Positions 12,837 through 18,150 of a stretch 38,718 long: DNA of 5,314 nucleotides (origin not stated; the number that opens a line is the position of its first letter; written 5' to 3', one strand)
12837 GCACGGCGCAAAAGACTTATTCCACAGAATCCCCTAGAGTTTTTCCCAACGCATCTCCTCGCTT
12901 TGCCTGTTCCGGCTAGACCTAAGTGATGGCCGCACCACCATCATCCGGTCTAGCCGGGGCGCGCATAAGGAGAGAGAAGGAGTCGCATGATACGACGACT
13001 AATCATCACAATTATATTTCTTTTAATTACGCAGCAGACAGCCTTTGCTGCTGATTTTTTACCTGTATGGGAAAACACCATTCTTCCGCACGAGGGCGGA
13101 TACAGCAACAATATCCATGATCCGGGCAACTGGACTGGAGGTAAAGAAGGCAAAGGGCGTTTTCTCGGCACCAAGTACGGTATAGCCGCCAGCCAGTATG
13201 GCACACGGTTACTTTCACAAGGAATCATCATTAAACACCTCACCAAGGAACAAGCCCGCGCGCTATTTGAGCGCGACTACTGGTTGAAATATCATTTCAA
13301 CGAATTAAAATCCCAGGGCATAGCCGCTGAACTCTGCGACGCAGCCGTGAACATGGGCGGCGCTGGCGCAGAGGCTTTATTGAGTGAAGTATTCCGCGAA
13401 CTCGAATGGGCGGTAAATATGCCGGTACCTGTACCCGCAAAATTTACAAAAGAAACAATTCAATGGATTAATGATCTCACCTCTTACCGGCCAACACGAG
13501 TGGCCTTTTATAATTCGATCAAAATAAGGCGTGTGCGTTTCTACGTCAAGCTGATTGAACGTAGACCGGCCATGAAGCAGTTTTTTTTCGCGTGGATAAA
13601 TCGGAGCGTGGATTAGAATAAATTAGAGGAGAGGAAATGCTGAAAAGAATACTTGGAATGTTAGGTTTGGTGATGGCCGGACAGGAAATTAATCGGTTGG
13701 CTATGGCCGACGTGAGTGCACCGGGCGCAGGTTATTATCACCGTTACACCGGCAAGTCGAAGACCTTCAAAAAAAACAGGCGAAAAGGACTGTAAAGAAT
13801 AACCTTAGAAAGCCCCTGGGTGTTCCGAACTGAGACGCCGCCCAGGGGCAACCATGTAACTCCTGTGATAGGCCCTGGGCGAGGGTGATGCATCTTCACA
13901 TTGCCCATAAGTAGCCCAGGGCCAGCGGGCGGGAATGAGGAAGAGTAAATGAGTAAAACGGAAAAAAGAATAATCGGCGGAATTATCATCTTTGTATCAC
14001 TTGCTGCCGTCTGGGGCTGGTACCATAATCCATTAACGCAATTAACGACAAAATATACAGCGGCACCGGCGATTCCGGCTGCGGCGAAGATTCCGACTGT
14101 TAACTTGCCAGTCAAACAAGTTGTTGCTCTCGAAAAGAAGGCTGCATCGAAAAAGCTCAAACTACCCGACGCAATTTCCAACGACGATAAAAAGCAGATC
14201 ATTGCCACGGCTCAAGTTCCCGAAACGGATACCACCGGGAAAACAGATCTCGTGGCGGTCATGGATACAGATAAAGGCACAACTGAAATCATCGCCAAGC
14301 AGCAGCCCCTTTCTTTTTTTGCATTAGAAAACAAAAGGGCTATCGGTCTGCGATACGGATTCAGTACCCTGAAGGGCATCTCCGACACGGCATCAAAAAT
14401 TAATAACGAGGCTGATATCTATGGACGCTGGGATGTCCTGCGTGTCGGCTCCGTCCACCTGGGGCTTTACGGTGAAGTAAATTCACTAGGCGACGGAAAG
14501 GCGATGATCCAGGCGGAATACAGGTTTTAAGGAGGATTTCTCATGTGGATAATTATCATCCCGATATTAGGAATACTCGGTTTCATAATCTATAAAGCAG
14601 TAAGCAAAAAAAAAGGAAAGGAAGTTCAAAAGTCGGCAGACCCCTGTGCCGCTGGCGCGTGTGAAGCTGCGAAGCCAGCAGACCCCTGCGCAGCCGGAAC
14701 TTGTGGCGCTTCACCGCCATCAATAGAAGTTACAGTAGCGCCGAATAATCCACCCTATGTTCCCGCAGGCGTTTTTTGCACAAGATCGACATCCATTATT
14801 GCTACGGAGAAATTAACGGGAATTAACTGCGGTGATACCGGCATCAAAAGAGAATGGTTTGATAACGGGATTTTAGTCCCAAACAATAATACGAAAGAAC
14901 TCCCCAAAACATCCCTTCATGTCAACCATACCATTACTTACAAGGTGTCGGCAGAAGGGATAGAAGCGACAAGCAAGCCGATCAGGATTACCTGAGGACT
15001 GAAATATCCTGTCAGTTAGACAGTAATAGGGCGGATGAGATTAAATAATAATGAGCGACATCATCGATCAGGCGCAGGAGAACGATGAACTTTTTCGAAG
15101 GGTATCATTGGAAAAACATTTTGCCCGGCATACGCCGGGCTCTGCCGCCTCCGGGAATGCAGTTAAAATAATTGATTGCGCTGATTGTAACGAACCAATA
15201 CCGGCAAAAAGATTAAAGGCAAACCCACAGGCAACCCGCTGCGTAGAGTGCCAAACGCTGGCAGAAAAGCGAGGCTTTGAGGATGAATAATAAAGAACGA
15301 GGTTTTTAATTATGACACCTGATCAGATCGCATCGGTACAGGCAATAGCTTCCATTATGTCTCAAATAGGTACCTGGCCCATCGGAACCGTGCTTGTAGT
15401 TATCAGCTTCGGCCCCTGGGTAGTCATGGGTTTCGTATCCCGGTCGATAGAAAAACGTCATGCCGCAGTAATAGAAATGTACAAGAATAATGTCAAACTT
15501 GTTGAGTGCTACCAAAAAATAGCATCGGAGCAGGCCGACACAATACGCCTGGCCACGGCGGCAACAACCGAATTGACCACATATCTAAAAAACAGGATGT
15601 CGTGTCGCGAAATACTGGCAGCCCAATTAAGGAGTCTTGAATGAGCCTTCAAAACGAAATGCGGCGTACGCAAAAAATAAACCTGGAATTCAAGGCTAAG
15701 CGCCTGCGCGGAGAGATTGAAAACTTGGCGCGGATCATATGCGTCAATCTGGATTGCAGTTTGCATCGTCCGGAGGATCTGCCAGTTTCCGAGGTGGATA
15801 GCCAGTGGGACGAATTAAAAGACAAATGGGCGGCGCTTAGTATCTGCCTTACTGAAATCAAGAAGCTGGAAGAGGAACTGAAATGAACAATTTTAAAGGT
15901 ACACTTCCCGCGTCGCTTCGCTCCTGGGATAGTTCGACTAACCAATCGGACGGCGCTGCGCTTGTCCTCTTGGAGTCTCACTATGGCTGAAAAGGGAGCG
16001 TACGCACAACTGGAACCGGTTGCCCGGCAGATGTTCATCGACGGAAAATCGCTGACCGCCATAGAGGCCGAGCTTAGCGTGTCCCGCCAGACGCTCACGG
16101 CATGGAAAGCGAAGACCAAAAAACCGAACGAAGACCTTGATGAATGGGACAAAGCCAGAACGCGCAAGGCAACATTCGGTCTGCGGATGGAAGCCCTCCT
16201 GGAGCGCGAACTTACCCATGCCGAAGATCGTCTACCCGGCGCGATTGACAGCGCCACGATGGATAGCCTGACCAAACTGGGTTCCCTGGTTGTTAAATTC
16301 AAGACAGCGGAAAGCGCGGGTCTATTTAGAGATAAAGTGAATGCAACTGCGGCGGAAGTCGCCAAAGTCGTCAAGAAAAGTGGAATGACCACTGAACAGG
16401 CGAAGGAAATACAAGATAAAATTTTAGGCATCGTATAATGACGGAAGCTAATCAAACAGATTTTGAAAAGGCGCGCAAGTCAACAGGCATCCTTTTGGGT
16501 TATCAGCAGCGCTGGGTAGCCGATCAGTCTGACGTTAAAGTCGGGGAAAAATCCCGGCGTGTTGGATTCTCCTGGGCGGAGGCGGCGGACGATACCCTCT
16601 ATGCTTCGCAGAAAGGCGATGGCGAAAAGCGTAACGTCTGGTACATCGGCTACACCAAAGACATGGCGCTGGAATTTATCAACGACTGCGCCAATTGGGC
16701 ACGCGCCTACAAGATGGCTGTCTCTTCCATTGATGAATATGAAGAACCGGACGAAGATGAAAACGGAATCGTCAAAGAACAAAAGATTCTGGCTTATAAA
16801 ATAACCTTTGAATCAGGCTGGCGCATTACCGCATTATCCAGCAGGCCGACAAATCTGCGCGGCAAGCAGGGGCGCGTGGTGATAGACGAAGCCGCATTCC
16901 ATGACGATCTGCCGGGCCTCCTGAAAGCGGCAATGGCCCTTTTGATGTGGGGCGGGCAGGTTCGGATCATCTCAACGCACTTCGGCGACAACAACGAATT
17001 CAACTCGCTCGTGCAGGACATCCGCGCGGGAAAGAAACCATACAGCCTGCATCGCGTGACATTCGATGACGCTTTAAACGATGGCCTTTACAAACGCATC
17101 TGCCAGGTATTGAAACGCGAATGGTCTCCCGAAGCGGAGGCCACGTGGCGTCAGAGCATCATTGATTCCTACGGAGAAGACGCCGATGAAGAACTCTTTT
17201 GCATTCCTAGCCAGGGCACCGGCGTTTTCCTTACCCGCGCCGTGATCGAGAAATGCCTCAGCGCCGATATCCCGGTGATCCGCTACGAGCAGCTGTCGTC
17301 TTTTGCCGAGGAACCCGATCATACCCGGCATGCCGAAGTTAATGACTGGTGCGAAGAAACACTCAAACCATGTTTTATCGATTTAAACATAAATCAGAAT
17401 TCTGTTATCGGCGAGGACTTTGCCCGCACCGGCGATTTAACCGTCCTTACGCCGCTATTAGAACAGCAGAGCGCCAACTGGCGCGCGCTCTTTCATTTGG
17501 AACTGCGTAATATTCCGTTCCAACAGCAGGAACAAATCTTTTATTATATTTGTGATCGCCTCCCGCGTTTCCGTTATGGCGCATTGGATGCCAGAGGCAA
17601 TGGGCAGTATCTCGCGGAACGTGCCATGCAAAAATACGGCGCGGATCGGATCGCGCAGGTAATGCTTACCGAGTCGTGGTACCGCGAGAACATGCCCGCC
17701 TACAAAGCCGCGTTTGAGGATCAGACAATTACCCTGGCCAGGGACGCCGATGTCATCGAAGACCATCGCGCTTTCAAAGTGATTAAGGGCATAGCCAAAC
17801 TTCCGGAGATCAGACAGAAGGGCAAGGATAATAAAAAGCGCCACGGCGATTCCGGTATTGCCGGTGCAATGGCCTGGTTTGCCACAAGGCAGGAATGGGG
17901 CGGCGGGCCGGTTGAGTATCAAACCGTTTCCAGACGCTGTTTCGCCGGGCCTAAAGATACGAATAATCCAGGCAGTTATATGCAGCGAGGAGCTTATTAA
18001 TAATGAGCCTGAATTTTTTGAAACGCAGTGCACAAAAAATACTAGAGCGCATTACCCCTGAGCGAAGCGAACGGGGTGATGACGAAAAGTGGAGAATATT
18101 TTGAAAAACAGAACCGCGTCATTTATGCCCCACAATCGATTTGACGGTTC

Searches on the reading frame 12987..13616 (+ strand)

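Call 43: search_protein_families(library=phrogs, proteins=[window:12987-13616:+], max_evalue=0.001)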
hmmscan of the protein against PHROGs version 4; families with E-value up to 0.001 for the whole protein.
window:12987-13616:+ (209 aa): 2 families
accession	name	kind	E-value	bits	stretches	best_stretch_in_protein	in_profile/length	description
phrog_315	-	lysis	1.7e-25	90.6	1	30-208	340-485/677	endolysin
phrog_12853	-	unknown function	5.7e-17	63.4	1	30-139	8-105/131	-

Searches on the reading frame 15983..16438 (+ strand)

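Call 19: search_protein_families(library=pfam, proteins=[window:15983-16438:+], max_evalue=0.01)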
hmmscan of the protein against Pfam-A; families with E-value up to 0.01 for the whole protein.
window:15983-16438:+ (151 aa): 2 families
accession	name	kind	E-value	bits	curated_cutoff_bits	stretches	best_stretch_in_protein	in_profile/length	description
PF08822.17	DUF1804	-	8.6e-07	29.4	29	1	14-72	11-67/164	Protein of unknown function (DUF1804)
PF11985.13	Phage_Mu_Gp27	-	6.5e-05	23.8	28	1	49-150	77-172/173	Bacteriophage Mu, Gp27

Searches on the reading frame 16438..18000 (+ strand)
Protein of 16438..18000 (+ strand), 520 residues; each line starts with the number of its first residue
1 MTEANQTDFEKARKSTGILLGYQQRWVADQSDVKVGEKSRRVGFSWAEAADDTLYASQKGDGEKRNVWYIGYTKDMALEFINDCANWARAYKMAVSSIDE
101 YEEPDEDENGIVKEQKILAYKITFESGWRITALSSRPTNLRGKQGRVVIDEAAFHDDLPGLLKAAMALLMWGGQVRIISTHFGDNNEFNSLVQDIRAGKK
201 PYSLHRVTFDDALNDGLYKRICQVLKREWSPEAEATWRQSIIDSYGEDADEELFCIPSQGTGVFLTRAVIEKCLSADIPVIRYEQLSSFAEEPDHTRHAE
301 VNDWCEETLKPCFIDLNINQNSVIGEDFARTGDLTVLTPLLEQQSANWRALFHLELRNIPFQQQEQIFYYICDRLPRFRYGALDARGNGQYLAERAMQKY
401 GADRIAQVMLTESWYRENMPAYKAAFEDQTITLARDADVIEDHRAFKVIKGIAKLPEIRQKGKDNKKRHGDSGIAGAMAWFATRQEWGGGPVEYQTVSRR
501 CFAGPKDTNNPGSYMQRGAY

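Call 19: search_protein_families(library=pfam, proteins=[window:16438-18000:+], max_evalue=0.01)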
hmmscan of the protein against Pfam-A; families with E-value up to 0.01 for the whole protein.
window:16438-18000:+ (520 aa): 1 family
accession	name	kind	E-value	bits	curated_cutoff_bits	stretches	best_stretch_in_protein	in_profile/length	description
PF03237.21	Terminase_6N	-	3.9e-06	27.1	22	1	37-262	3-205/215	Terminase large subunit, T4likevirus-type, N-terminal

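Call 31: find_related_loci(query=window:16438-18000:+, collection=viral_contigs, flank=4000)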
Query window:16438-18000:+ (520 aa) in viral_contigs; peptide patterns used: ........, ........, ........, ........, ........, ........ (x = any residue, [..] = any of these).
139 stretches matched a pattern; 132 encode a relative of the query (tblastn E <= 1e-3); the best 80 are kept; 80 distinct loci.
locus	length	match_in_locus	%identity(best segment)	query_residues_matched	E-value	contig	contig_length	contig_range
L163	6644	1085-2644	84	3-520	0e+0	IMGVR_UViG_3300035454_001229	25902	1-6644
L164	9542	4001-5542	85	6-519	0e+0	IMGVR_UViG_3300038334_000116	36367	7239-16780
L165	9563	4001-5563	83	3-520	0e+0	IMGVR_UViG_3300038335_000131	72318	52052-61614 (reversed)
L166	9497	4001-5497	89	6-504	0e+0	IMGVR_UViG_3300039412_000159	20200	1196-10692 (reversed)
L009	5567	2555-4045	88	2-499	0e+0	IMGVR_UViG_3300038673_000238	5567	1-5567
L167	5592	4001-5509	82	6-510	0e+0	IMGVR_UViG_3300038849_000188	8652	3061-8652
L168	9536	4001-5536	83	3-518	0e+0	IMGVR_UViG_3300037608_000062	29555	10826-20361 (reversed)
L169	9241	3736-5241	83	8-510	0e+0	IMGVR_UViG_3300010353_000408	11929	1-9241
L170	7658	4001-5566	78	1-520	0e+0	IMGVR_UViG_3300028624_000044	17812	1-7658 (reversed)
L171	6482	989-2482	85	3-500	0e+0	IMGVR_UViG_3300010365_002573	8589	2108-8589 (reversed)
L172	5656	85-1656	79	1-520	0e+0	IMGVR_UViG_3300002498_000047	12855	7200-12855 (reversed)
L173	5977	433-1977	78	7-520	0e+0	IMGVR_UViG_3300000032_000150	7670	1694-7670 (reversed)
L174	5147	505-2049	78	7-520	0e+0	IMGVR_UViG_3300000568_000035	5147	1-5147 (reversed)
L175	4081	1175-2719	78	7-520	0e+0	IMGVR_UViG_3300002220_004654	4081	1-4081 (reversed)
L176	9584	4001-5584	77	1-520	0e+0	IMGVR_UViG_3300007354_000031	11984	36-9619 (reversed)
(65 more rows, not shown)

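Call 63: find_encoding_contigs(protein=window:16438-18000:+, flank=1000, max_places=6)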
Protein window:16438-18000:+ (520 aa): 2 contigs read that carry it; 1 place shown.
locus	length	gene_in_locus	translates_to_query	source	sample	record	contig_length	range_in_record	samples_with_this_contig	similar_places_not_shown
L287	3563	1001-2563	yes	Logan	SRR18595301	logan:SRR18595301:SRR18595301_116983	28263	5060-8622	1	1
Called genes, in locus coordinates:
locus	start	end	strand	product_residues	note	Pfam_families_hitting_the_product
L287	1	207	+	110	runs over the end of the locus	-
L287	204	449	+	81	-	-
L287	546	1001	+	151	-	PF08822:DUF1804 (weak)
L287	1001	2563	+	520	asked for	PF03237:Terminase_6N (weak)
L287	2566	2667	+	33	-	-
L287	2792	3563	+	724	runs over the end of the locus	PF06074:Portal_Mu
